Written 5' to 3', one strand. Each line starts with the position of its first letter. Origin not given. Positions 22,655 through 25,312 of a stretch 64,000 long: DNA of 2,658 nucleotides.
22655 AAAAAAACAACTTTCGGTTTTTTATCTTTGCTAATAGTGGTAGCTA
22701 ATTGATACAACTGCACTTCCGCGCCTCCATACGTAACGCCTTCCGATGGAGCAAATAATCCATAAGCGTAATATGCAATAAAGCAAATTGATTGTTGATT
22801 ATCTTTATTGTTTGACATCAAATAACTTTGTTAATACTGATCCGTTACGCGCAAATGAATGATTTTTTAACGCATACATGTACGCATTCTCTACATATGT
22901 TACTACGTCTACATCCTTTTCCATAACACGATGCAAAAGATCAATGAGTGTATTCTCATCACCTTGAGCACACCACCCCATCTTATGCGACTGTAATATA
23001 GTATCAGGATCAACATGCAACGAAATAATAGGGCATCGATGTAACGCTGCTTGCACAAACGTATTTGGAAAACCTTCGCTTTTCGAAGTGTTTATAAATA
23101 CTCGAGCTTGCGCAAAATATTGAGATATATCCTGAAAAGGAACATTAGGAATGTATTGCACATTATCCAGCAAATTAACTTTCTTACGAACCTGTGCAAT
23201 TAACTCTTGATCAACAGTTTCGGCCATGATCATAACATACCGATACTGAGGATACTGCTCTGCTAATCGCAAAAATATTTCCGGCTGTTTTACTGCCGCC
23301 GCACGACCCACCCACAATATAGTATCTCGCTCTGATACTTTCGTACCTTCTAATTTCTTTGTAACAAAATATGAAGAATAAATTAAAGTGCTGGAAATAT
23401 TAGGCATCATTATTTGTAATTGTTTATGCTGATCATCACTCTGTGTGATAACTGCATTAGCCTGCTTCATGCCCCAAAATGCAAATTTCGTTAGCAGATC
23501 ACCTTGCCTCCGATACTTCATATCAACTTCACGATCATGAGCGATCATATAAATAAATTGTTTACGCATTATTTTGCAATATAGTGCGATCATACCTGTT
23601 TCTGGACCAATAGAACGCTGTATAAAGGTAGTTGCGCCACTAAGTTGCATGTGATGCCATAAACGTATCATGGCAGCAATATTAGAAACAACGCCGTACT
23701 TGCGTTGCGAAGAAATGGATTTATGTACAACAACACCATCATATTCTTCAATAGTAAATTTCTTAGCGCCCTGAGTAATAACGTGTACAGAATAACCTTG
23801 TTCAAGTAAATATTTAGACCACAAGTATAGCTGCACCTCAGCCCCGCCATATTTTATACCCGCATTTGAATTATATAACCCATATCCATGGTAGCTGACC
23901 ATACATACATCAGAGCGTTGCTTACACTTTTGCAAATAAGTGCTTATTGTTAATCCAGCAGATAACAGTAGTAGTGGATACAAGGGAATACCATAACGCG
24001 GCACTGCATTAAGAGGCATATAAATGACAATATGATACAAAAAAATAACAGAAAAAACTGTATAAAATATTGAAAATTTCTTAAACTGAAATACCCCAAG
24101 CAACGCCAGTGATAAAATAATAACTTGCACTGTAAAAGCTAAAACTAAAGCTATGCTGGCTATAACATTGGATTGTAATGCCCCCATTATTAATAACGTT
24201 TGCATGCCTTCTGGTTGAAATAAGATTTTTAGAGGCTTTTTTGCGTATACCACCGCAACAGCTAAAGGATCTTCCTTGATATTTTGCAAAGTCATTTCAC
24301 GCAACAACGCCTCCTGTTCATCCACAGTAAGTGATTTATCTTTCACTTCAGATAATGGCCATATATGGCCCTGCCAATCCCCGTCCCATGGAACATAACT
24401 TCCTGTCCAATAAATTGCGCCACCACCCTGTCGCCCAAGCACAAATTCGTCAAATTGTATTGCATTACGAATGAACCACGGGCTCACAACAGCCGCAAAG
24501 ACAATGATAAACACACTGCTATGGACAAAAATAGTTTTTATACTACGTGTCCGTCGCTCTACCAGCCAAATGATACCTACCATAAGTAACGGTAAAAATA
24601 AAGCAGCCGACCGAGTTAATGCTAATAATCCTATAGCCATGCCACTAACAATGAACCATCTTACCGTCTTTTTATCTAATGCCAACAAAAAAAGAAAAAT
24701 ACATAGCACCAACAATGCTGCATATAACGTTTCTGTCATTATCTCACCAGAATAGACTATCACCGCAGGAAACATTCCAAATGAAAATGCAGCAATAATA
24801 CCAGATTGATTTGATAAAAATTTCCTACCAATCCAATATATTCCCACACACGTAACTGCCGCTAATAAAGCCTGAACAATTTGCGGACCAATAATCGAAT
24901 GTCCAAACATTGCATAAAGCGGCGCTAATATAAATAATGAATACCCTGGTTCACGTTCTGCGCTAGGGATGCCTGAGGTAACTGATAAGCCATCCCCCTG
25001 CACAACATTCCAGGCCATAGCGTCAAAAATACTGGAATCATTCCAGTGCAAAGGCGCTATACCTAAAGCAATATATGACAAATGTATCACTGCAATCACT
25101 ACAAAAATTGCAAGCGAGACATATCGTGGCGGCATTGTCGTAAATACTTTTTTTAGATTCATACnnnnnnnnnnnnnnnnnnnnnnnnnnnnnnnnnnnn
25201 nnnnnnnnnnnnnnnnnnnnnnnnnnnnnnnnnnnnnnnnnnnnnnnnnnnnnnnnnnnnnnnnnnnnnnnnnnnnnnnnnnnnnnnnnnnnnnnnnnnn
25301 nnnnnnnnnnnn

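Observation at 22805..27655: Tandem triplication of ArnT/PMT-like GT-C membrane glycosyltransferases, the last fused to a GT4 domain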

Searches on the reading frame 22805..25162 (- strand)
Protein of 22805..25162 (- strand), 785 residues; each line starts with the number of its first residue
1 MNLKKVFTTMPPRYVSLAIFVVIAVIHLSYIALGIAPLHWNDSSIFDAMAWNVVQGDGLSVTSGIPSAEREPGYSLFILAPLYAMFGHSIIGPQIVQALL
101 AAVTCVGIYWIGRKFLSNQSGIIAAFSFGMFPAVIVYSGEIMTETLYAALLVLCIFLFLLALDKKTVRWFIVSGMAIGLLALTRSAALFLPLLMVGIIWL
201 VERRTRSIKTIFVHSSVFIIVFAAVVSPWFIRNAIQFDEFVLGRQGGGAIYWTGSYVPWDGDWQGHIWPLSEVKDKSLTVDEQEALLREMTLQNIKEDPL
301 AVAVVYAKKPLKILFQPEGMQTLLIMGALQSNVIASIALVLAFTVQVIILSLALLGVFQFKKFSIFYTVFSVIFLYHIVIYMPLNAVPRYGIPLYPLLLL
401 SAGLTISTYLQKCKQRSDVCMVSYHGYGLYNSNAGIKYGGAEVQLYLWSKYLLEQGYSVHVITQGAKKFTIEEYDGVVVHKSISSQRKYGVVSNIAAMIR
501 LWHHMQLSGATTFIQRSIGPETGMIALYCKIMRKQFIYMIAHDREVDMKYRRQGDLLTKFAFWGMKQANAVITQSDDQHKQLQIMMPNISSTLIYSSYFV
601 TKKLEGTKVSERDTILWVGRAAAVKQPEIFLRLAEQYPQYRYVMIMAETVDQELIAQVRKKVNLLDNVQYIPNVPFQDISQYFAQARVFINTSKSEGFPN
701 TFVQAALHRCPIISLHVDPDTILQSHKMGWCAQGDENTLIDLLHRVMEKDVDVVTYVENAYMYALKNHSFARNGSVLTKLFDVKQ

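Call 3: search_protein_families(library=pfam, proteins=[window:22805-25162:-], max_evalue=0.01)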
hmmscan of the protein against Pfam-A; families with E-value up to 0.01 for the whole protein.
window:22805-25162:- (785 aa): 7 families
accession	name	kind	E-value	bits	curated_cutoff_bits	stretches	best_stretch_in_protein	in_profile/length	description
PF13231.12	PMT_2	-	1.8e-13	51.4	26.1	1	75-229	6-157/160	Dolichyl-phosphate-mannose-protein mannosyltransferase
PF13692.12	Glyco_trans_1_4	-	1.5e-12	48.5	27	1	613-748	2-141/142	Glycosyl transferases group 1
PF00534.26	Glycos_transf_1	-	1.1e-10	41.8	26.4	1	608-750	11-159/172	Glycosyl transferases group 1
PF13439.12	Glyco_transf_4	-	8e-06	26.4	28.5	1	438-582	1-148/170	Glycosyltransferase Family 4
PF09578.15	Spore_YabQ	-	0.0021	18.7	27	1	122-182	9-74/79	Spore cortex protein YabQ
PF19529.4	DUF6057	-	0.0021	17.5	29.8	1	85-231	66-210/569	Family of unknown function (DUF6057)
PF13477.12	Glyco_trans_4_2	-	0.006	17.2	23.4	0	448-502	16-70/139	Glycosyl transferase 4-like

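Call 4: search_protein_families(library=ncbifam, proteins=[window:22805-25162:-], max_evalue=0.01)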
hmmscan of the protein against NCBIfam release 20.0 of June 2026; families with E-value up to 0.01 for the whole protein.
window:22805-25162:- (785 aa): 14 families
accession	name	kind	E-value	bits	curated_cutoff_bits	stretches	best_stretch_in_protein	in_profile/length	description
NF038229.1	Glyco4_Geo_Pelo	equivalog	1.9e-10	40.3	400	1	629-780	182-332/338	GPMC system family 4 glycosyltransferase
TIGR04348.1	TIGR04348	equivalog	1.1e-08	34.5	300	1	567-753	95-280/310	selenoneine biosynthesis selenosugar synthase SenB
NF047440.1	LA3751_2_3_fam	subfamily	2.3e-08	33.3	200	1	77-240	87-247/460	LA_3751/LA_3752 family putative glycosyltransferase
NF047880.1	glyco_SdgA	exception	1.4e-06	27.2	800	1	565-763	266-470/488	serine-aspartate repeat adhesin O-glycosyltransferase SdgA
NF050056.1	ProtGlycPglH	equivalog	6.9e-06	25.4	600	1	522-760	96-330/354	GalNAc-alpha-(1->4)-GalNAc-alpha-(1->3)-diNAcBac-PP-undecaprenol alpha-1,4-N-acetyl-D-galactosaminyltransferase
NF049988.1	MGlcDAGSynMgs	equivalog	1.1e-05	25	400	1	629-764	234-368/398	alpha-monoglucosyldiacylglycerol synthase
TIGR03663.1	TIGR03663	subfamily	1.1e-05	24.6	126.25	1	77-204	57-183/435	flippase activity-associated protein Agl23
NF050063.1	ProtGlycPglJ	equivalog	3.4e-05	23.2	500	1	604-766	187-349/363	N-acetylgalactosamine-N,N'-diacetylbacillosaminyl-diphospho-undecaprenol 4-alpha-N-acetylgalactosaminyltransferase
NF047684.1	TeichurnBiosyTuaC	equivalog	7.5e-05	21.8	550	1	611-781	218-386/391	teichuronic acid biosynthesis protein TuaC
NF046085.1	XrtY_assoc_Gly1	equivalog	0.00024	20.1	400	1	608-752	205-352/387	XrtY-associated glycosyltransferase XYAG1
NF012034.0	PRK15490.1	equivalog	0.00031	19.3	813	1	614-715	400-502/578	Vi polysaccharide biosynthesis glycosyltransferase TviE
NF007396.0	PRK09922.1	equivalog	0.00083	18.3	385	1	602-751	172-328/361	lipopolysaccharide 1,6-galactosyltransferase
TIGR03449.1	mycothiol_MshA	equivalog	0.0017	17.3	462.5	1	568-772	176-391/406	D-inositol-3-phosphate glycosyltransferase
NF038295.1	EPS_HpsP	equivalog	0.0061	15.6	550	1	632-771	231-374/388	hormogonium polysaccharide biosynthesis glycosyltransferase HpsP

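Call 10: find_homologous_proteins(query=window:22805-25162:-, max_evalue=0.00001)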
Query window:22805-25162:- (785 aa): 17 proteins with E <= 0.00001 among 8000 candidates.
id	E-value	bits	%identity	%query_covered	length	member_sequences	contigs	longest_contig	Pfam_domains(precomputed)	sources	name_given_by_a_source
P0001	0.0e+0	1745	100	99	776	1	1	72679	PF00534.27,PF09852.16,PF13439.13,PF13692.13,PF13231.13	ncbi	-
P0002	1.5e-174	600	39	96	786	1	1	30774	PF00534.27,PF13692.13,PF13231.13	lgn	-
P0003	3.6e-70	255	37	49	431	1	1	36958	PF13231.13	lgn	-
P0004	1.3e-14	71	26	34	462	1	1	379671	PF02366.25,PF13231.13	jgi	-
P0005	1.2e-13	68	28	29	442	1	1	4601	PF11992.14,PF13231.13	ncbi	-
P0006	6.9e-12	62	27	31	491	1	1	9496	PF13231.13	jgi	-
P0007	3.2e-11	60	25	48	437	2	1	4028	PF13231.13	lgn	-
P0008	5.5e-11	59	26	39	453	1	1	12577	PF02366.25,PF13231.13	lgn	-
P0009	3.0e-10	57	26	38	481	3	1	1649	PF13231.13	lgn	-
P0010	6.9e-10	56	33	23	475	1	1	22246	PF13231.13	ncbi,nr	ncbi:MAG: hypothetical protein JWL73_2690 [Actinomycetia bacterium]|nr:hypothetical protein [Actinom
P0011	1.6e-8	51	29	23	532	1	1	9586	PF02366.25,PF13231.13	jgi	jgi:4-amino-4-deoxy-L-arabinose transferase-like glycosyltransferase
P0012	4.4e-8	50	24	46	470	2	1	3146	PF13231.13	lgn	-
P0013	3.3e-7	47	32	9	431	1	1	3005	-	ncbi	-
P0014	3.2e-6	44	28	22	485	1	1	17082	PF13231.13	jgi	-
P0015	5.3e-6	43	30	18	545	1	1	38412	PF13231.13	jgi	jgi:4-amino-4-deoxy-L-arabinose transferase-like glycosyltransferase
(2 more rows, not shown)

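Call 11: find_encoding_contigs(protein=P0002, flank=10000, max_places=4)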
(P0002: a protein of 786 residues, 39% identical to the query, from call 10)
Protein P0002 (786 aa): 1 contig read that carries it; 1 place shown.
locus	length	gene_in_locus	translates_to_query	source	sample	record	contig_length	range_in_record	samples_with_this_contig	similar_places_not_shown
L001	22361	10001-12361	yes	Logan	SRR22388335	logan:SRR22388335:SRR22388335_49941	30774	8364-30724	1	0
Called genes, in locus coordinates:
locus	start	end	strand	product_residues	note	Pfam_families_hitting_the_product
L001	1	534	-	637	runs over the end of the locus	-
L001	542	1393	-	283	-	-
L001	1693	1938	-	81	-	-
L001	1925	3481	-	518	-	-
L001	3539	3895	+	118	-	PF00892:EamA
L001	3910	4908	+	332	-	PF01261:AP_endonuc_2 (weak)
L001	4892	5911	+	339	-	PF01370:Epimerase, PF04321:RmlD_sub_bind (weak), PF16363:GDP_Man_Dehyd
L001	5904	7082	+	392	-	PF01041:DegT_DnrJ_EryC1, PF01053:Cys_Met_Meta_PP (weak)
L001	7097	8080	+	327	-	PF01370:Epimerase, PF02719:Polysacc_synt_2, PF05368:NmrA, PF01073:3Beta_HSD, PF07993:NAD_binding_4, PF13460:NAD_binding_10, PF16363:GDP_Man_Dehyd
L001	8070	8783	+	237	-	PF00535:Glycos_transf_2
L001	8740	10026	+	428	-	-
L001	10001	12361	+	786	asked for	PF13231:PMT_2, PF00534:Glycos_transf_1, PF13692:Glyco_trans_1_4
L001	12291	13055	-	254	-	PF05148:Methyltransf_8 (weak), PF13489:Methyltransf_23, PF08241:Methyltransf_11, PF08242:Methyltransf_12 (weak), PF13649:Methyltransf_25, PF01209:Ubie_methyltran (weak), PF13847:Methyltransf_31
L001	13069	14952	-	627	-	PF13522:GATase_6, PF13537:GATase_7, PF00733:Asn_synthase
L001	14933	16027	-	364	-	PF13579:Glyco_trans_4_4, PF13439:Glyco_transf_4, PF00534:Glycos_transf_1, PF13692:Glyco_trans_1_4, PF13524:Glyco_trans_1_2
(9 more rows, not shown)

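Call 12: find_encoding_contigs(protein=P0003, flank=10000, max_places=4)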
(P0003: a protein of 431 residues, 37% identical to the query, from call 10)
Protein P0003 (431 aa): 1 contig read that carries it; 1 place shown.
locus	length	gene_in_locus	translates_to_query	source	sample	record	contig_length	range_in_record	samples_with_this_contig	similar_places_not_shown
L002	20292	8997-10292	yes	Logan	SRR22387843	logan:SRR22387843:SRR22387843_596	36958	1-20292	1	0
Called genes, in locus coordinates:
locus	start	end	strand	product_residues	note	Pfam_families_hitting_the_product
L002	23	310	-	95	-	PF01047:MarR (weak)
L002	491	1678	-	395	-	PF13439:Glyco_transf_4, PF13579:Glyco_trans_4_4, PF00534:Glycos_transf_1, PF13692:Glyco_trans_1_4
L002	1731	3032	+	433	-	PF02737:3HCDH_N (faint), PF03446:NAD_binding_2 (weak), PF03721:UDPG_MGDP_dh_N, PF00984:UDPG_MGDP_dh, PF03720:UDPG_MGDP_dh_C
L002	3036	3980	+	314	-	PF00106:adh_short (faint), PF01073:3Beta_HSD, PF01370:Epimerase, PF02719:Polysacc_synt_2, PF04321:RmlD_sub_bind, PF05368:NmrA (faint), PF13460:NAD_binding_10, PF16363:GDP_Man_Dehyd, +1 more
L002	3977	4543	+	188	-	PF00156:Pribosyltran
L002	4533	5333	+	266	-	PF01048:PNP_UDP_1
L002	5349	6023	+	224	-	PF02698:DUF218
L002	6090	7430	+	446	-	PF04055:Radical_SAM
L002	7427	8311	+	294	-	PF01073:3Beta_HSD, PF01370:Epimerase, PF02719:Polysacc_synt_2 (faint), PF04321:RmlD_sub_bind, PF05368:NmrA, PF13460:NAD_binding_10, PF07993:NAD_binding_4 (weak), PF01073:3Beta_HSD, +1 more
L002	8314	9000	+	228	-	PF00535:Glycos_transf_2, PF10111:Glyco_tranf_2_2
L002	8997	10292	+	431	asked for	PF13231:PMT_2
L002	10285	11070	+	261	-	PF01522:Polysacc_deac_1, PF10096:DUF2334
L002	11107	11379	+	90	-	PF12728:HTH_17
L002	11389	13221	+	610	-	PF00664:ABC_membrane, PF13555:AAA_29 (faint), PF13476:AAA_23 (faint), PF00005:ABC_tran, PF02463:SMC_N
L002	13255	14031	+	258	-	PF00483:NTP_transferase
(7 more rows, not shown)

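Call 13: find_encoding_contigs(protein=P0001, flank=10000, max_places=3)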
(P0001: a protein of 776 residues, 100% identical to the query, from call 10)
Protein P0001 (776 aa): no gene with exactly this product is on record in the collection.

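Call 36: search_protein_representatives(protein=window:22805-25162:-)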
Query: 785 residues. Proteins with E-value up to 0.001 (for the whole library): 23938; up to 1e-10: 7472; up to 1e-30: 687. The best 150 are listed.
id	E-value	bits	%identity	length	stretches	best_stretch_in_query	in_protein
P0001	0.0e+00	1745.0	100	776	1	10-785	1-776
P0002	4.7e-175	600.2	39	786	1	16-771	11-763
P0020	2.8e-106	372.8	46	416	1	21-410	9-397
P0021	1.5e-89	317.5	31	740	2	434-780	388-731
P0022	3.7e-75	269.9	28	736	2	419-769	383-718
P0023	3.2e-74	266.8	39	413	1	17-404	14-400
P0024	2.6e-73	263.8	32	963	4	522-777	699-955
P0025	5.3e-72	259.5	36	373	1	416-770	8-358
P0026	2.6e-71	257.2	40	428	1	23-406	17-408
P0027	1.3e-68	248.3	38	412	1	12-412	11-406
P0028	8.4e-68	245.6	38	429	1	17-414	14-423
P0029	4.3e-67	243.3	36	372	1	418-781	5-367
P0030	4.2e-64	233.4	35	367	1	418-779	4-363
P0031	4.5e-64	233.3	34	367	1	419-769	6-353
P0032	8.3e-64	232.4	34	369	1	419-780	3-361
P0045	2.8e-59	217.4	28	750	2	418-782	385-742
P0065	1.7e-55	204.9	33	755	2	436-771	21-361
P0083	1.7e-53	198.3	26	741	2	413-780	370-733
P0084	2.2e-53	197.9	33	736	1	414-778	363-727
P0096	7.5e-52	192.9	25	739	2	437-775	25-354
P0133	9.5e-49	182.6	32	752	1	417-781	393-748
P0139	2.7e-48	181.1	28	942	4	523-768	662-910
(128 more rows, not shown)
